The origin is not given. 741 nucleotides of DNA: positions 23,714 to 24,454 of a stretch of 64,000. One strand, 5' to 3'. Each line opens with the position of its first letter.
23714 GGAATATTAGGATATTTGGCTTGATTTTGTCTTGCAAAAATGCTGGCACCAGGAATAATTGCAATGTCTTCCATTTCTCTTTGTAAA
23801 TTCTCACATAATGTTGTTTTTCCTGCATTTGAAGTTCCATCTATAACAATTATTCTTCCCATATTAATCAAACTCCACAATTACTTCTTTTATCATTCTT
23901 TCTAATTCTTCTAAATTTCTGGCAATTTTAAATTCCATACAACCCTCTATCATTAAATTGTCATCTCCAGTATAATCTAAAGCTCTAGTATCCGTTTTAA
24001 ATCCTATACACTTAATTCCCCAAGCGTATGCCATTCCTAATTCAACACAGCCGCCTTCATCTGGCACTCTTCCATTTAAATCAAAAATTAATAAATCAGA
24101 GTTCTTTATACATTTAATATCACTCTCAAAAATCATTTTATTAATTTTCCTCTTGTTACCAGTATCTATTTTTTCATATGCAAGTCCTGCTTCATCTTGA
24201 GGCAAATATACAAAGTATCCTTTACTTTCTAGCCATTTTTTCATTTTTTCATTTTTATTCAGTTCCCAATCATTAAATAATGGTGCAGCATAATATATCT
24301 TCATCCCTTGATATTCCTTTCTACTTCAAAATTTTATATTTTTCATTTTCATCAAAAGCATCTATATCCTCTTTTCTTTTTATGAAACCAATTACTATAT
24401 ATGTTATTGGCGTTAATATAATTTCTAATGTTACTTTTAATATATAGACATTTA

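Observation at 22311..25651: Five-gene operon coupling a YhhQ-type queuosine-precursor transporter to nucleoside-level enzymes and a ParB/Srx-like protein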

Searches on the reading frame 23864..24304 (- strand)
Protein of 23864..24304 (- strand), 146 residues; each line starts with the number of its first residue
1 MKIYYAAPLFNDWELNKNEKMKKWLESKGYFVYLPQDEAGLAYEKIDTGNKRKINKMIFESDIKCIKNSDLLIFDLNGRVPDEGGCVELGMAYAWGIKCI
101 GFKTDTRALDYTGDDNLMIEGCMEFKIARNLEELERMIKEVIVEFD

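Call 3: search_protein_families(library=pfam, proteins=[window:23864-24304:-], max_evalue=0.01)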
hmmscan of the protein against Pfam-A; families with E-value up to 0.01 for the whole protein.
window:23864-24304:- (146 aa): 2 families
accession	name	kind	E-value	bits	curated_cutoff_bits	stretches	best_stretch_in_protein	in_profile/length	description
PF05014.21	Nuc_deoxyrib_tr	-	1.5e-21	77.1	28.8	1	3-117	1-111/117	Nucleoside 2-deoxyribosyltransferase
PF15891.11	Nuc_deoxyri_tr2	-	1.5e-06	28.9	30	1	2-105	3-104/105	Nucleoside 2-deoxyribosyltransferase like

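Call 4: search_protein_families(library=ncbifam, proteins=[window:23864-24304:-], max_evalue=0.01)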
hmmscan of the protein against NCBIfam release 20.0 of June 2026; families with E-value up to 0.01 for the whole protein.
window:23864-24304:- (146 aa): 0 families

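Call 15: find_homologous_proteins(query=window:23864-24304:-, max_evalue=0.001)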
Query window:23864-24304:- (146 aa): 329 proteins with E <= 0.001 among 335 candidates; the best 120 are listed.
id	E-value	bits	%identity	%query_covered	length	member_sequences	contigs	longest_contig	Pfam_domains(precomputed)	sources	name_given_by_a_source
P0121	5.2e-83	294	88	100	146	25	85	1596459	PF15891.12,PF05014.22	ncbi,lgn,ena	-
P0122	4.4e-82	291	87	100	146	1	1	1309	PF15891.12,PF05014.22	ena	-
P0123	7.5e-82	291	86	100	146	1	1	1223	PF15891.12,PF05014.22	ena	-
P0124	8.5e-82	290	87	100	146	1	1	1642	PF15891.12,PF05014.22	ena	-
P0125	2.9e-81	289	87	100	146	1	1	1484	PF15891.12,PF05014.22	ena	-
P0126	6.2e-80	284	85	100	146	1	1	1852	PF15891.12,PF05014.22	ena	-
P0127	3.0e-77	276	86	96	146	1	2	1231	PF15891.12,PF05014.22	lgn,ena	-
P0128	1.5e-75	270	86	88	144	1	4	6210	PF15891.12,PF05014.22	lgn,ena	-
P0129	8.6e-75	268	84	89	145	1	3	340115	PF15891.12,PF05014.22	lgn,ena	-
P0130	4.9e-73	262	83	97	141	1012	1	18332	PF15891.12,PF05014.22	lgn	-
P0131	1.7e-72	260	82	97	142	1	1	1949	PF15891.12,PF05014.22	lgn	-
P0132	5.4e-71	255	82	97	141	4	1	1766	PF15891.12,PF05014.22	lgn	-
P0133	4.2e-70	252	79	97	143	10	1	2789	PF15891.12,PF05014.22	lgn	-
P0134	6.3e-66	239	73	98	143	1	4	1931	PF15891.12,PF05014.22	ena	-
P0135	7.5e-66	239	73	97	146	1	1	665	PF15891.12,PF05014.22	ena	-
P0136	1.2e-61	225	86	79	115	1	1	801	PF05014.22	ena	-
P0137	1.4e-61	225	81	83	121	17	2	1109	PF15891.12,PF05014.22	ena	-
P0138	9.6e-60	219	70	95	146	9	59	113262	PF15891.12,PF05014.22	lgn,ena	-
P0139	1.8e-57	211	70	94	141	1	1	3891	PF15891.12,PF05014.22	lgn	-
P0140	5.6e-57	210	69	95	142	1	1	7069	PF15891.12,PF05014.22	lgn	-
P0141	9.1e-57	209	69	97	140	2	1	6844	PF15891.12,PF05014.22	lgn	-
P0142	2.7e-56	208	66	97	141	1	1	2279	PF15891.12,PF05014.22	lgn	-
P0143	7.3e-56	206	65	97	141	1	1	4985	PF15891.12,PF05014.22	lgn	-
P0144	2.6e-55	204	68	95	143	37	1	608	PF15891.12,PF05014.22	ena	-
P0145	2.7e-55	204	68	97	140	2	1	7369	PF15891.12,PF05014.22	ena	-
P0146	1.0e-54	202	80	77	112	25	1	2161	PF15891.12,PF05014.22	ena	-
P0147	3.1e-54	201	80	77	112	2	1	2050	PF05014.22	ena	-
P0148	6.7e-54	200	66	95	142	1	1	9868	PF15891.12,PF05014.22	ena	-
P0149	1.0e-53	199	68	93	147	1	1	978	PF15891.12,PF05014.22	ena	-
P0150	1.9e-52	195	65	95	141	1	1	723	PF15891.12,PF05014.22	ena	-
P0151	2.2e-52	195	66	96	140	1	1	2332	PF15891.12,PF05014.22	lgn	-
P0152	2.7e-52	195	65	95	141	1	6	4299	PF15891.12,PF05014.22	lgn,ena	-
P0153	5.8e-52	194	59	96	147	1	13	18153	PF15891.12,PF05014.22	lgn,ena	-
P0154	1.2e-51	193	64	94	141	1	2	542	PF15891.12,PF05014.22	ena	-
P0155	1.4e-51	192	64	93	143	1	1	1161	PF15891.12,PF05014.22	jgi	-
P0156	1.5e-51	192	64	94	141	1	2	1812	PF15891.12,PF05014.22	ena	-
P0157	7.4e-51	190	64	88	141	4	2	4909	PF15891.12,PF05014.22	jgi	-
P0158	1.1e-50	189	63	96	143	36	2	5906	PF15891.12,PF05014.22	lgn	-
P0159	1.2e-50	189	60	95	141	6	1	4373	PF15891.12,PF05014.22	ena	-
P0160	4.1e-50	188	59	95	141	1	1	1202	PF15891.12,PF05014.22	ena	-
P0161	5.8e-50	187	62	95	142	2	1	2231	PF15891.12,PF05014.22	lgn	-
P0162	2.1e-49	185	60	95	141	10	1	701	PF15891.12,PF05014.22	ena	-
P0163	3.4e-49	185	60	96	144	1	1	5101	PF15891.12,PF05014.22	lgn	-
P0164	7.7e-49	183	59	95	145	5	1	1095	PF15891.12,PF05014.22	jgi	jgi:nucleoside 2-deoxyribosyltransferase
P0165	1.0e-48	183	59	96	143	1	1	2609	PF15891.12,PF05014.22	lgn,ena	-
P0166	1.7e-48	182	60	96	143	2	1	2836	PF15891.12,PF05014.22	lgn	-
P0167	2.4e-48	182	60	92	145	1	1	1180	PF15891.12,PF05014.22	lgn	-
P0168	3.2e-48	181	60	96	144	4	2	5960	PF15891.12,PF05014.22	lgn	-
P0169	3.6e-48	181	60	92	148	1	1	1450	PF15891.12,PF05014.22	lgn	-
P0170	6.6e-48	180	59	95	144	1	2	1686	PF15891.12,PF05014.22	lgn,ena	-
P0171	8.8e-48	180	61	95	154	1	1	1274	PF15891.12,PF05014.22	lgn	-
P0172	1.0e-47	180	59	96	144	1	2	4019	PF15891.12,PF05014.22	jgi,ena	-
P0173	1.1e-47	180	63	96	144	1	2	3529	PF15891.12,PF05014.22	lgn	-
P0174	1.2e-47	179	60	95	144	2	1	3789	PF15891.12,PF05014.22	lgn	-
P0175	1.4e-47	179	59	96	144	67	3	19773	PF15891.12,PF05014.22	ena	-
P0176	1.6e-47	179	63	91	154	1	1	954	PF15891.12,PF05014.22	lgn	-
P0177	1.7e-47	179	62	91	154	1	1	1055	PF15891.12,PF05014.22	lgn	-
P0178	2.1e-47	179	59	96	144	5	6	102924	PF15891.12,PF05014.22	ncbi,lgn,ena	-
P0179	2.5e-47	178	61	92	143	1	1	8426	PF15891.12,PF05014.22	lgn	-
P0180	3.1e-47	178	61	96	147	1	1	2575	PF15891.12,PF05014.22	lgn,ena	-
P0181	3.3e-47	178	60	92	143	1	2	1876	PF15891.12,PF05014.22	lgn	-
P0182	4.1e-47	178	57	96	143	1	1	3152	PF15891.12,PF05014.22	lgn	-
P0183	8.4e-47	177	58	95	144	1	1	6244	PF15891.12,PF05014.22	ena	-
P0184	1.0e-46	176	86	63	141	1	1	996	PF05014.22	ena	-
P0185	1.1e-46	176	68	77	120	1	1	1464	PF15891.12,PF05014.22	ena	-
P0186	2.2e-46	175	62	92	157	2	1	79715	PF15891.12,PF05014.22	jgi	jgi:nucleoside 2-deoxyribosyltransferase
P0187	2.5e-46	175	57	96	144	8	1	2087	PF15891.12,PF05014.22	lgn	-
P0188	2.5e-46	175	58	96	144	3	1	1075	PF15891.12,PF05014.22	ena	-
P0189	3.1e-46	175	61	92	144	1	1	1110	PF15891.12,PF05014.22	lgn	-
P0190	3.3e-46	175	60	92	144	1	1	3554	PF15891.12,PF05014.22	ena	-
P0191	3.6e-46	175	60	92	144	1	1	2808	PF15891.12,PF05014.22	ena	-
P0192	4.3e-46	174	69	86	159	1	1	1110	PF05014.22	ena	-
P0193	4.9e-46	174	59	92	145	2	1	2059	PF15891.12,PF05014.22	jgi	-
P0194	5.0e-46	174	59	88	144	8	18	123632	PF15891.12,PF05014.22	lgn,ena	-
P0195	2.7e-45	172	59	95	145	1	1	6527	PF15891.12,PF05014.22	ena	-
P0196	5.9e-45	171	61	92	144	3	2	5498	PF15891.12,PF05014.22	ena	-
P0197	7.5e-45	170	60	92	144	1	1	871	PF15891.12,PF05014.22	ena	-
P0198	1.4e-44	170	60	92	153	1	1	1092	PF15891.12,PF05014.22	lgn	-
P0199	1.4e-44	170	59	92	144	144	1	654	PF15891.12,PF05014.22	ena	-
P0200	2.3e-44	169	57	96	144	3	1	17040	PF15891.12,PF05014.22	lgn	-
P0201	4.2e-44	168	56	96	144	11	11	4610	PF15891.12,PF05014.22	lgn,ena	-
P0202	3.5e-43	165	60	92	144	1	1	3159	PF15891.12,PF05014.22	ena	-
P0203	1.2e-42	163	84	60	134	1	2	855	PF13277.12,PF05014.22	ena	-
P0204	2.7e-42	162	52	95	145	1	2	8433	PF15891.12,PF05014.22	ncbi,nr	ncbi:hypothetical protein D4R87_00325 [bacterium]|nr:MAG: hypothetical protein D4R87_00325 [bacteriu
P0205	2.4e-41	159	52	99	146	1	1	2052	PF15891.12,PF05014.22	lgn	-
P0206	1.4e-40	157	55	95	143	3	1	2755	PF15891.12,PF05014.22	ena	-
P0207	1.5e-40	156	54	96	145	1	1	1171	PF15891.12,PF05014.22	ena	-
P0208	2.0e-40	156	54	95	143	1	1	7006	PF15891.12,PF05014.22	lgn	-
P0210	2.6e-40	156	53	96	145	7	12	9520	PF15891.12,PF05014.22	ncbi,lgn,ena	-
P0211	3.0e-40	156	54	96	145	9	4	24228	PF15891.12,PF05014.22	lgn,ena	-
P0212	8.5e-40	154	55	95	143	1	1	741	PF15891.12,PF05014.22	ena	-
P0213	1.8e-39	153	54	95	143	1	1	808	PF15891.12,PF05014.22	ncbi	-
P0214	2.1e-39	153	53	96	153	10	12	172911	PF15891.12,PF05014.22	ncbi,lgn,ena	-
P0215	2.7e-38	149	53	95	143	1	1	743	PF15891.12,PF05014.22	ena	-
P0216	5.5e-38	148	51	95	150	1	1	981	PF15891.12,PF05014.22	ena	-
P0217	8.8e-38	147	58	92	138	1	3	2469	PF15891.12,PF05014.22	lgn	-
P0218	3.1e-37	146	56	95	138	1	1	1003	PF15891.12,PF05014.22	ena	-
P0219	6.0e-35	138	63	73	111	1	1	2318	PF15891.12,PF05014.22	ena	-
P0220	4.3e-34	136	54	92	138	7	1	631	PF15891.12,PF05014.22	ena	-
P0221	9.6e-34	134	50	95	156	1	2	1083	PF15891.12,PF05014.22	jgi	-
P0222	9.6e-34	134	54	95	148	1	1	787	PF15891.12,PF05014.22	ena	-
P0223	1.9e-33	133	72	57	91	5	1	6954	PF15891.12,PF05014.22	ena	-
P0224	5.8e-33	132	48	95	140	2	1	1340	PF15891.12,PF05014.22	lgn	-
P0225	1.1e-32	131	47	95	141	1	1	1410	PF15891.12,PF05014.22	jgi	jgi:nucleoside 2-deoxyribosyltransferase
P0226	2.3e-32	130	47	96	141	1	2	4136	PF15891.12,PF05014.22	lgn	-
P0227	6.0e-32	129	46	97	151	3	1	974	PF15891.12,PF05014.22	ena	-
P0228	1.1e-31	128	47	98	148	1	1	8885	PF15891.12,PF05014.22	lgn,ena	-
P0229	1.3e-31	127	48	95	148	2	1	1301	PF15891.12,PF05014.22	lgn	-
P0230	1.4e-31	127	48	95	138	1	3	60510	PF15891.12,PF05014.22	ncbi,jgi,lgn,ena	jgi:nucleoside 2-deoxyribosyltransferase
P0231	4.9e-31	126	50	92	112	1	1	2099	PF05014.22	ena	-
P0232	7.5e-31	125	77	49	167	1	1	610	PF05014.22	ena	-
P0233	3.9e-30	123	53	83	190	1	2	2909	PF15891.12,PF05014.22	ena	-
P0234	4.0e-30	123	41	95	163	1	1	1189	PF15891.12,PF05014.22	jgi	jgi:nucleoside 2-deoxyribosyltransferase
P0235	5.9e-30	122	48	94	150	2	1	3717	PF15891.12,PF05014.22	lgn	-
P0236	2.4e-29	120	44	97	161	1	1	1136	PF15891.12,PF05014.22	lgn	-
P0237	3.9e-29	119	89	41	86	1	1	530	PF05014.22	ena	-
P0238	7.5e-29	119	64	62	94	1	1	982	PF15891.12,PF05014.22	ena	-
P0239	8.0e-29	118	43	96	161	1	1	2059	PF15891.12,PF05014.22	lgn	-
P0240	8.5e-29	118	46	96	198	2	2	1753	PF15891.12,PF05014.22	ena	-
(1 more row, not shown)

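Call 17: find_related_loci(query=A1, collection=genome_contigs, flank=9000)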
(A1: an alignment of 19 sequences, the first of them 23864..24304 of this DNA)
Query A1 (146 aa) in genome_contigs; peptide patterns used: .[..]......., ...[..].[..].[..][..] (x = any residue, [..] = any of these).
599 stretches matched a pattern (row limit reached: there are more); 571 encode a relative of the query (tblastn E <= 1e-3); the best 80 are kept; 80 distinct loci.
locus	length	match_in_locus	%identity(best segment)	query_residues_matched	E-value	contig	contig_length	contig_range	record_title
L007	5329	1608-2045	88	1-146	9e-85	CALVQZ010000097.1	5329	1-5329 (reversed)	MAG: uncultured Bacilli bacterium isolate E09__bin297 genome assembly, contig: E09__k127_104536, whole genome shotgun se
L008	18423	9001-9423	82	1-141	2e-75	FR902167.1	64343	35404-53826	Clostridium sp. CAG:567 genomic scaffold, scf1, whole genome shotgun sequence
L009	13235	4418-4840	80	1-141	2e-75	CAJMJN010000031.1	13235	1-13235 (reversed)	MAG TPA_asm: uncultured Clostridium sp. isolate SRR5580185-bin.36 genome assembly, contig: NODE_3693_length_13235_cov_5.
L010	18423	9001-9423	80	1-141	3e-75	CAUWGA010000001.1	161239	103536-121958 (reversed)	MAG: uncultured Clostridia bacterium isolate ERS329807__bin34 genome assembly, contig: ERS329807_NODE_72_length_161239_c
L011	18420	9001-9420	81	1-140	1e-74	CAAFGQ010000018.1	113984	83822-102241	MAG TPA_asm: Clostridia bacterium, isolate HGM13654, WGS project CAAFGQ010000000 data, contig: SRS143598_2_k99_13533, wh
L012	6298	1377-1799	79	1-141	1e-73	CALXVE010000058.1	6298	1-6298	MAG: uncultured Clostridia bacterium isolate BRZ_NB__bin52 genome assembly, contig: BRZ_NB__NODE_9299_length_6298_cov_5.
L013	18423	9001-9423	80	1-141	1e-73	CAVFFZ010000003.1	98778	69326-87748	Lachnospiraceae bacterium isolate G02614-L1_cleanbin_000025 genome assembly, contig: Spades_G02614-L1_contig_113, whole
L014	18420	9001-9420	80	1-140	5e-73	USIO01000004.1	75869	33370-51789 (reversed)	uncultured Clostridium sp. isolate UMGS1754 genome assembly, contig: NODE_197_length_75869_cov_5.657346, whole genome sh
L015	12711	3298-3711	81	1-138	9e-73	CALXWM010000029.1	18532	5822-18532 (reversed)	MAG: uncultured Clostridia bacterium isolate BRZ_ES__bin83 genome assembly, contig: BRZ_ES__NODE_3826_length_18532_cov_2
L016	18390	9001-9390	80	1-130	6e-68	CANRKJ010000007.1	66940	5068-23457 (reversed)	MAG: uncultured Clostridia bacterium isolate Lapin-020__bin62 genome assembly, contig: Lapin-020__NODE_373_length_66940_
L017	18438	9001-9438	88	1-146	9e-85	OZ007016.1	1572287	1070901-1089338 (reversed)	MAG: uncultured Clostridia bacterium isolate 6737_HOM_CTRL_s71.ctg000086c_hifiasm_circ MAG genome assembly, chromosome:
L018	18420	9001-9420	64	2-141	4e-55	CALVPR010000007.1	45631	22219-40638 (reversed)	MAG: uncultured Bacilli bacterium isolate BRZ_EF__bin109 genome assembly, contig: BRZ_EF__NODE_1185_length_45631_cov_10.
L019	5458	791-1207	61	2-140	5e-54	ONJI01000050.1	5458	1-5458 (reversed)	uncultured Firmicutes bacterium isolate RUG357 genome assembly, contig: k87_43715810, whole genome shotgun sequence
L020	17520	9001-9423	59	2-141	1e-50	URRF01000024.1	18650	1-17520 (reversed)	uncultured Mollicutes bacterium isolate UMGS1266 genome assembly, contig: NODE_520_length_18650_cov_9.872439, whole geno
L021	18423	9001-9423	60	2-140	3e-50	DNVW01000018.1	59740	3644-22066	MAG TPA_asm: Clostridiales bacterium isolate UBA11489 contig_284, whole genome shotgun sequence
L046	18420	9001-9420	45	3-141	2e-35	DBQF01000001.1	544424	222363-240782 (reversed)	MAG TPA_asm: candidate division WWE3 bacterium UBA1401 UBA1401_contig_1134, whole genome shotgun sequence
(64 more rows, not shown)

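Call 23: search_solved_structures(query=A1, max_evalue=0.01, show_alignments=3)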
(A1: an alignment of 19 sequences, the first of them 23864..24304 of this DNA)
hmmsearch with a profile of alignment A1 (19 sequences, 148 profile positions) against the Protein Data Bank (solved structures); distinct sequences matched with E-value up to 0.01: 17.
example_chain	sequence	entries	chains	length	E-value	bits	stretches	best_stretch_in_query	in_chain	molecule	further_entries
7o62_A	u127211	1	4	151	3.9e-32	114.1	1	3-144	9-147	Chains: A,B,C,D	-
7m5h_A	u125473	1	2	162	1.5e-17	66.8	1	1-118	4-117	Nucleoside 2-deoxyribosyltransferase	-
8qc0_A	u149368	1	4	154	4.8e-11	45.7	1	4-114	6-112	Nucleoside 2-deoxyribosyltransferase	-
8pqr_B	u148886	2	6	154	4.9e-11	45.6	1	4-114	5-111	Nucleoside 2-deoxyribosyltransferase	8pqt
8rh3_A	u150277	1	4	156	5e-11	45.6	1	4-114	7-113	Nucleoside 2-deoxyribosyltransferase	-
6evs_A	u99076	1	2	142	5.5e-11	45.5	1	1-105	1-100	N-deoxyribosyltransferase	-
9emw_A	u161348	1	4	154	1.1e-10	44.5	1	50-114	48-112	Nucleoside 2-deoxyribosyltransferase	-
9emx_A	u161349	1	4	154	1.9e-10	43.7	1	53-114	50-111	Nucleoside 2-deoxyribosyltransferase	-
8pqq_C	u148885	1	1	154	3.3e-10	42.9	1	4-114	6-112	Nucleoside 2-deoxyribosyltransferase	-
8pqq_A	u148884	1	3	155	3.4e-10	42.9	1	4-114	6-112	Nucleoside 2-deoxyribosyltransferase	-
8pqp_A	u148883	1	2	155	4e-10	42.7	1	4-114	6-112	Nucleoside 2-deoxyribosyltransferase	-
8pqs_A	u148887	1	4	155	6.2e-10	42.1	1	4-114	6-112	Nucleoside 2-deoxyribosyltransferase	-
2a0k_A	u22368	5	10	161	2.1e-08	37.1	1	3-123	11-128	Nucleoside 2-deoxyribosyltransferase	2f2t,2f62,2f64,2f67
1s2d_A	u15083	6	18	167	8.8e-06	28.6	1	3-127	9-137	Nucleoside 2-deoxyribosyltransferase | purine trans deoxyribosylase | Nucleoside deoxyribosyltransferase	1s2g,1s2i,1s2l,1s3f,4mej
6qai_A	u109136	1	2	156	1.2e-05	28.1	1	57-111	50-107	2-Deoxyribosyltransferase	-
4jen_A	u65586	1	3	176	0.0073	19.1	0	2-102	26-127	CMP N-GLYCOSIDASE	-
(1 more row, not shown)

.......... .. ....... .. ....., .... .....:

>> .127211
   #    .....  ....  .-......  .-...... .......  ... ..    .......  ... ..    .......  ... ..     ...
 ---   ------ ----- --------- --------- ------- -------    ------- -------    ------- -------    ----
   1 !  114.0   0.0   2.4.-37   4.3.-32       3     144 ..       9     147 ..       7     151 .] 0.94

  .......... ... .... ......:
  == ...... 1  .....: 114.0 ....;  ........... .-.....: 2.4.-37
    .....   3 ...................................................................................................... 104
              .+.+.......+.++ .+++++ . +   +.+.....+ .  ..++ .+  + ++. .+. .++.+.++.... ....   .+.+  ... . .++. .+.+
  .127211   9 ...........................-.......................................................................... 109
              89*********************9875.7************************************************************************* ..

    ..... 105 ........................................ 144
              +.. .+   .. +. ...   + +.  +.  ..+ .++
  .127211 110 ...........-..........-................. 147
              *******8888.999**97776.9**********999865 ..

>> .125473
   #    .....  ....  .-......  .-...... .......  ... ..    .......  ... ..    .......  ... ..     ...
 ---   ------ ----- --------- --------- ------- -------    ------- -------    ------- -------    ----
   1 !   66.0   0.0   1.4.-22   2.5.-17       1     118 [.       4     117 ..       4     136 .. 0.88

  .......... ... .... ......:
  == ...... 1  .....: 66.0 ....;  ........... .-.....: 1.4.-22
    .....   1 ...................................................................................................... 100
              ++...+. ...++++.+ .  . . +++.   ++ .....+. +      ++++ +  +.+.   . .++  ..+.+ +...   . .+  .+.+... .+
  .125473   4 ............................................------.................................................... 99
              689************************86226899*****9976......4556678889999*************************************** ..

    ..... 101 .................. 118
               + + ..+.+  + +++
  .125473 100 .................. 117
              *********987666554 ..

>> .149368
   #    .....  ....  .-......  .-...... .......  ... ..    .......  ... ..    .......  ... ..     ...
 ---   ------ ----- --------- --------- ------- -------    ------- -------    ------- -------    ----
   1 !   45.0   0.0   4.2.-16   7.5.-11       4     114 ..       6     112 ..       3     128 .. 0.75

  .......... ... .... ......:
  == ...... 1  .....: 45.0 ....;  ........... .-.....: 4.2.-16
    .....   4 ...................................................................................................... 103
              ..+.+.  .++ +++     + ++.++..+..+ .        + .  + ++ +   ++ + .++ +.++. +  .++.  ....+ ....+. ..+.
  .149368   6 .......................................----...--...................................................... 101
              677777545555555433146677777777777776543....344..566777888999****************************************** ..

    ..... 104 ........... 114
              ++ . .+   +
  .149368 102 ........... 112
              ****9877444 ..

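Call 46: search_protein_families(library=padloc, proteins=[window:23864-24304:-], max_evalue=0.01)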
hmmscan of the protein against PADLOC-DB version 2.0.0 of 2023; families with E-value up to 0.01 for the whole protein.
window:23864-24304:- (146 aa): 0 families

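Call 64: search_protein_families(library=pfam, proteins=[L018:12160-13302:-, L019:3092-3952:-], max_evalue=0.01)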
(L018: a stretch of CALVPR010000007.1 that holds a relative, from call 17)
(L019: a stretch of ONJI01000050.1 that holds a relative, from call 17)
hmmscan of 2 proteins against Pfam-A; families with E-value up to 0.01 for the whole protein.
L018:12160-13302:- (380 aa): 0 families

L019:3092-3952:- (286 aa): 1 family
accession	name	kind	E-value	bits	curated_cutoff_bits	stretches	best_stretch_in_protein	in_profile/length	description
PF22206.1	Cas_Csm6_6H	-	0.0095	16.2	23.4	0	37-50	11-24/53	CRISPR-associated protein Csm6 6H domain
